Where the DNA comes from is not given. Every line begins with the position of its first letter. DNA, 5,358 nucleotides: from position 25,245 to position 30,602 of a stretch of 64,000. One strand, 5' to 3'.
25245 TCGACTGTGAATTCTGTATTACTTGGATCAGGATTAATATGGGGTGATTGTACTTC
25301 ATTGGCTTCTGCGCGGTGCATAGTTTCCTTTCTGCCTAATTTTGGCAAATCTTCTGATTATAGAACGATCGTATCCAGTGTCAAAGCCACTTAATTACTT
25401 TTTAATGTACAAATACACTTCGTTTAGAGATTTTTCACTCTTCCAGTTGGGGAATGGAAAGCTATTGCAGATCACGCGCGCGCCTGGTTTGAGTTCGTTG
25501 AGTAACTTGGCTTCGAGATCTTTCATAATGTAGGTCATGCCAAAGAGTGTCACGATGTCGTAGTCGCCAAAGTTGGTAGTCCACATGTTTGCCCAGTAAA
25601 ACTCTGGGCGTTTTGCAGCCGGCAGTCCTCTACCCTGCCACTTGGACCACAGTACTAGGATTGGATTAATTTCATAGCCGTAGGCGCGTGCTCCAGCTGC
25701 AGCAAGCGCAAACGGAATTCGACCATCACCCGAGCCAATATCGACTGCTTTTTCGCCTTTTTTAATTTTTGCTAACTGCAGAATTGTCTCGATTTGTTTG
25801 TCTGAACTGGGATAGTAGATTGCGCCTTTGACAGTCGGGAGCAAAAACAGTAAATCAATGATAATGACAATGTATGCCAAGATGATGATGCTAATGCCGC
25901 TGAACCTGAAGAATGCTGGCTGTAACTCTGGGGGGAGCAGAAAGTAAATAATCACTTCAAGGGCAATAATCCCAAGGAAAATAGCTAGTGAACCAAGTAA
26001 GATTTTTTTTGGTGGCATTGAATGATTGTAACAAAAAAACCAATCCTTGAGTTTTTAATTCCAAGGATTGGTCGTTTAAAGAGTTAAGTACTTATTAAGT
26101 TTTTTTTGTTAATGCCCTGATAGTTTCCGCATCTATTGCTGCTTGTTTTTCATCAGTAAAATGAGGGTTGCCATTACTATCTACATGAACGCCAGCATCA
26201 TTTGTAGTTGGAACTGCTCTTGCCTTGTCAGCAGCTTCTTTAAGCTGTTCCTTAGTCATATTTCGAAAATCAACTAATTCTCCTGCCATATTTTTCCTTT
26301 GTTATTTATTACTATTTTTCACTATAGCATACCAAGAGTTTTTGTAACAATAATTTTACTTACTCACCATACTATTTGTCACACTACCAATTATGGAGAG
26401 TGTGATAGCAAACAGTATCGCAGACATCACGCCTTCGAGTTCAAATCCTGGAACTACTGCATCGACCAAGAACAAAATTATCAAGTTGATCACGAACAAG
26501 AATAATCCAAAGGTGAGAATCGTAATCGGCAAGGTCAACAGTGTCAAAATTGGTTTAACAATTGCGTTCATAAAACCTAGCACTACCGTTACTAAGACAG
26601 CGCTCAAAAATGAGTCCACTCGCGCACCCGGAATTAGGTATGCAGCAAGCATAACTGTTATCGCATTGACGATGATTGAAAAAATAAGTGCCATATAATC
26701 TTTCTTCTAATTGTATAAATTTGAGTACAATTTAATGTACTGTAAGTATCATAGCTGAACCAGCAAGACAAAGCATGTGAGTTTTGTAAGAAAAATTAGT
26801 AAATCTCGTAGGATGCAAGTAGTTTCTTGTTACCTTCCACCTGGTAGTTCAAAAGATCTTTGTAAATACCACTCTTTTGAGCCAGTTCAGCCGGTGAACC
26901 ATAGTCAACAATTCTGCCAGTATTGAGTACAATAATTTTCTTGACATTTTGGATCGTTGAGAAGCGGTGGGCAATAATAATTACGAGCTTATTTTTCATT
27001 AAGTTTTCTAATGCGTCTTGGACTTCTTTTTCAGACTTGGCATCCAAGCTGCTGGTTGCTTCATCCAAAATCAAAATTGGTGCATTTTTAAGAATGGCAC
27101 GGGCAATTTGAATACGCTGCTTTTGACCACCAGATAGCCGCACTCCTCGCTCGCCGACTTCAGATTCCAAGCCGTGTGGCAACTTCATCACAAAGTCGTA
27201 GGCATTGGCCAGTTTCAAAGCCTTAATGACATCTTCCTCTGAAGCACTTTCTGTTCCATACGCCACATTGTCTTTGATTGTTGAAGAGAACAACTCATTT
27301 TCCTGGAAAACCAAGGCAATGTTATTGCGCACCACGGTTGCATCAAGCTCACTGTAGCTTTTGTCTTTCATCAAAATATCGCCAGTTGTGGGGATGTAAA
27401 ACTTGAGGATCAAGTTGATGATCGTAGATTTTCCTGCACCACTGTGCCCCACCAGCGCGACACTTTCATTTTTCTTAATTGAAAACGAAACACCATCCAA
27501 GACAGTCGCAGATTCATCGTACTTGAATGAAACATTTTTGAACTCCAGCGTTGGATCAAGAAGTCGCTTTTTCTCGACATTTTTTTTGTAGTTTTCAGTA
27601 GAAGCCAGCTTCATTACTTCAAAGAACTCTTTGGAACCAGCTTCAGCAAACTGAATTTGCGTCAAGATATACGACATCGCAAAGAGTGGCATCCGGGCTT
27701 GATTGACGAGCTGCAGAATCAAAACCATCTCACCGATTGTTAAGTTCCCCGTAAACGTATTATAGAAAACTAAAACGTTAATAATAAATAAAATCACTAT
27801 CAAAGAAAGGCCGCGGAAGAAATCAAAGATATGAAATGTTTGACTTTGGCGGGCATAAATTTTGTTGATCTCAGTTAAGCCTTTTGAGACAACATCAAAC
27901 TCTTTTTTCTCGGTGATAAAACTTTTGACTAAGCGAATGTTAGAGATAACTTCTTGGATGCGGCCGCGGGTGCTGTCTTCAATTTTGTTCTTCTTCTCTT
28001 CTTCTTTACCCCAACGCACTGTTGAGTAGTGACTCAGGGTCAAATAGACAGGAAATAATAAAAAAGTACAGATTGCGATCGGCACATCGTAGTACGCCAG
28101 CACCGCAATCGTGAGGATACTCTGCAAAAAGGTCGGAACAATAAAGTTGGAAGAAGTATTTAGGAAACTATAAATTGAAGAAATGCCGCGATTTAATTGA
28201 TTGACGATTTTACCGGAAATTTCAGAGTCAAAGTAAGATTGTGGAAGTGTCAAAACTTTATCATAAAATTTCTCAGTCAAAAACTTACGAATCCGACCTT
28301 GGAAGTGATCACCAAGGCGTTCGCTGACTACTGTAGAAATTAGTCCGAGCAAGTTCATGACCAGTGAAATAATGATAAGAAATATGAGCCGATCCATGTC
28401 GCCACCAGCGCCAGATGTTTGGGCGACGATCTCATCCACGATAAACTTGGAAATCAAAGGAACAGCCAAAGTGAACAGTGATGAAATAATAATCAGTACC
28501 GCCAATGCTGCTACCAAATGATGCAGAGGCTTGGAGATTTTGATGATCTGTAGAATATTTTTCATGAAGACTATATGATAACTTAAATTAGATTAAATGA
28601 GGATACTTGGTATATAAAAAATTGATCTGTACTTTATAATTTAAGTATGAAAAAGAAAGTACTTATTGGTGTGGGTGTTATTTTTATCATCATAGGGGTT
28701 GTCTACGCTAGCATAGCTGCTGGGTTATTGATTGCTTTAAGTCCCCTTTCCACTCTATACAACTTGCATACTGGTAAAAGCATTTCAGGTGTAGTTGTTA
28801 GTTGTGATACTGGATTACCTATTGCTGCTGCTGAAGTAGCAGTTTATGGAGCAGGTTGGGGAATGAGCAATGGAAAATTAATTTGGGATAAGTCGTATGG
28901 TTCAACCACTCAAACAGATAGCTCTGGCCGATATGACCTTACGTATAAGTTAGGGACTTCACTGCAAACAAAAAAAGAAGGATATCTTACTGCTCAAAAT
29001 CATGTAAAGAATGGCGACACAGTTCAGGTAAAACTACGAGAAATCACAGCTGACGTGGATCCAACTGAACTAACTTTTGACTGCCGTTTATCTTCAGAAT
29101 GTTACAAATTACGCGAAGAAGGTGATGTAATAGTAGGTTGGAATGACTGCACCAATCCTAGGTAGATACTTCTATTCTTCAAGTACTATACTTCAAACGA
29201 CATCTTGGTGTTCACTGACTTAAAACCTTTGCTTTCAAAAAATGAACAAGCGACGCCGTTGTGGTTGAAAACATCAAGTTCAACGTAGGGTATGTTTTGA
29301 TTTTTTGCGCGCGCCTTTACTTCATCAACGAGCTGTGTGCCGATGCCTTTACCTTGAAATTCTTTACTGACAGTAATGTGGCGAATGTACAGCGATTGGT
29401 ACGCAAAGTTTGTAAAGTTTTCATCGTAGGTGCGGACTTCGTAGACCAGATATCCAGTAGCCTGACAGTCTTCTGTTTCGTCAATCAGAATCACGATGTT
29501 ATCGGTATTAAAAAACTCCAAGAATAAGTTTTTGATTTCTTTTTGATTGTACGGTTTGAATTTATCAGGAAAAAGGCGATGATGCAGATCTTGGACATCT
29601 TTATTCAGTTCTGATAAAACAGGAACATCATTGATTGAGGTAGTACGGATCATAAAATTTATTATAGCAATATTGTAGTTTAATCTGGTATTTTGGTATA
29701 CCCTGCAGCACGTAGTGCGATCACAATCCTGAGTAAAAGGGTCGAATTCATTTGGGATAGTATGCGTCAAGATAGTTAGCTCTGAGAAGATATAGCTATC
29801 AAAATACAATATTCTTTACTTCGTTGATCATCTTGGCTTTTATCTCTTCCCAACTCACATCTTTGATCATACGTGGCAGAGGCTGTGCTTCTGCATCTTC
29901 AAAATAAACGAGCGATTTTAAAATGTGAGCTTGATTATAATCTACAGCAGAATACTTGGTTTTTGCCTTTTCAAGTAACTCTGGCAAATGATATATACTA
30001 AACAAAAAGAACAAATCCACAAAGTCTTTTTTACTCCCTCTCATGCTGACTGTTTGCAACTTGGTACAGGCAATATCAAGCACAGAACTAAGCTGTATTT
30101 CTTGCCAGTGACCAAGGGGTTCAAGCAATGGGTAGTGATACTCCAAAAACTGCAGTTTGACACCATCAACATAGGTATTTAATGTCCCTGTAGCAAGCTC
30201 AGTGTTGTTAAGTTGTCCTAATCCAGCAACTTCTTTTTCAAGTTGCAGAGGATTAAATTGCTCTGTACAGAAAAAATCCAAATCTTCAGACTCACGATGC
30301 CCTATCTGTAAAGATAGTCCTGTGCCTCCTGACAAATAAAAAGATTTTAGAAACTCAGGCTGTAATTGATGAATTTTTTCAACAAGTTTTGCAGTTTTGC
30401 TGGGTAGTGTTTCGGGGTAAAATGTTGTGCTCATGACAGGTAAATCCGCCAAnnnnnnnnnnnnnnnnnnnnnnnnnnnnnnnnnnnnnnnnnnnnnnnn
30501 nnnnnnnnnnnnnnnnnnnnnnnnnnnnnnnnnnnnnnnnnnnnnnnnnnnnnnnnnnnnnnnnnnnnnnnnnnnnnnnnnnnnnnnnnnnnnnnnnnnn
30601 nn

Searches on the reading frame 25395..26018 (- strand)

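Call 31: search_protein_families(library=pfam, proteins=[window:25395-26018:-], max_evalue=0.000001)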
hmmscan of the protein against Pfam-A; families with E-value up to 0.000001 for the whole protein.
window:25395-26018:- (207 aa): 1 family
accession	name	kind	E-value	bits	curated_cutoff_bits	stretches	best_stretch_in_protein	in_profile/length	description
PF13489.12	Methyltransf_23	-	2.3e-07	31.1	27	1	79-200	13-131/164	Methyltransferase domain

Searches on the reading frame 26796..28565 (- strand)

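Call 32: search_protein_families(library=pfam, proteins=[window:26796-28565:-], max_evalue=0.000001)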
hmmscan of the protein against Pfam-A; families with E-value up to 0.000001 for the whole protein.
window:26796-28565:- (589 aa): 3 families
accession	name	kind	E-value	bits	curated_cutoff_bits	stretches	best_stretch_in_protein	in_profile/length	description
PF00005.33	ABC_tran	-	3.6e-33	115.5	25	1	356-505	1-137/137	ABC transporter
PF00664.28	ABC_membrane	-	5.8e-29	102.1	28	1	21-294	4-274/274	ABC transporter transmembrane region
PF02463.25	SMC_N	-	8.4e-09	35.6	40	1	367-547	25-211/220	RecF/RecN/SMC N terminal domain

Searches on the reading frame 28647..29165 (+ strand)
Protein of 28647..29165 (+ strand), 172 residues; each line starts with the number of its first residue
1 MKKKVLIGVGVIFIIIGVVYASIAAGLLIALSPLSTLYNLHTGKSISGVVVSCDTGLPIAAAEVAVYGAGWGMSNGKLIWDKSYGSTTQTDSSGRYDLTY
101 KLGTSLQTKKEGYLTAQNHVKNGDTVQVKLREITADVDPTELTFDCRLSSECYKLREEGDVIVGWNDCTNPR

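Call 32: search_protein_families(library=pfam, proteins=[window:28647-29165:+], max_evalue=0.000001)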
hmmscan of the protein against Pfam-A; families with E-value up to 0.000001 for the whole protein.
window:28647-29165:+ (172 aa): 0 families

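Call 47: search_protein_families(library=pfam, proteins=[window:28647-29165:+], max_evalue=0.001)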
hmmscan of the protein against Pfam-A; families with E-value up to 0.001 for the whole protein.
window:28647-29165:+ (172 aa): 2 families
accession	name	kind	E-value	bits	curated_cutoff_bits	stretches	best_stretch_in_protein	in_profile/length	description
PF13620.12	CarboxypepD_reg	-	2.6e-05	24.9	32.3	1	45-129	1-78/82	Carboxypeptidase regulatory-like domain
PF13715.12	CarbopepD_reg_2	-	0.00019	21.8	32.2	0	79-129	19-73/88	CarboxypepD_reg-like domain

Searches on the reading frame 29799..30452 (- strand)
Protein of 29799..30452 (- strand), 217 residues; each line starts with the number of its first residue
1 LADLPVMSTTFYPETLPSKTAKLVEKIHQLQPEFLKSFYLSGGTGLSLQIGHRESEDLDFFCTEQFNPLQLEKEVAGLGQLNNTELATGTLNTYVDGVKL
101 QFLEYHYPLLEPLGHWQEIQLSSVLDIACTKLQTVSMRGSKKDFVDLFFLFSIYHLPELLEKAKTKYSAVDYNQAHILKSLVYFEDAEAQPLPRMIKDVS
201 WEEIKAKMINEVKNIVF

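Call 32: search_protein_families(library=pfam, proteins=[window:29799-30452:-], max_evalue=0.000001)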
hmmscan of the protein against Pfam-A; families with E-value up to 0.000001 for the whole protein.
window:29799-30452:- (217 aa): 1 family
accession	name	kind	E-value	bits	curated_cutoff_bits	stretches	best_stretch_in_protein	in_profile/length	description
PF08843.17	AbiEii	-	1.9e-15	57.9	22.5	1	33-67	10-44/238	Nucleotidyl transferase AbiEii toxin, Type IV TA system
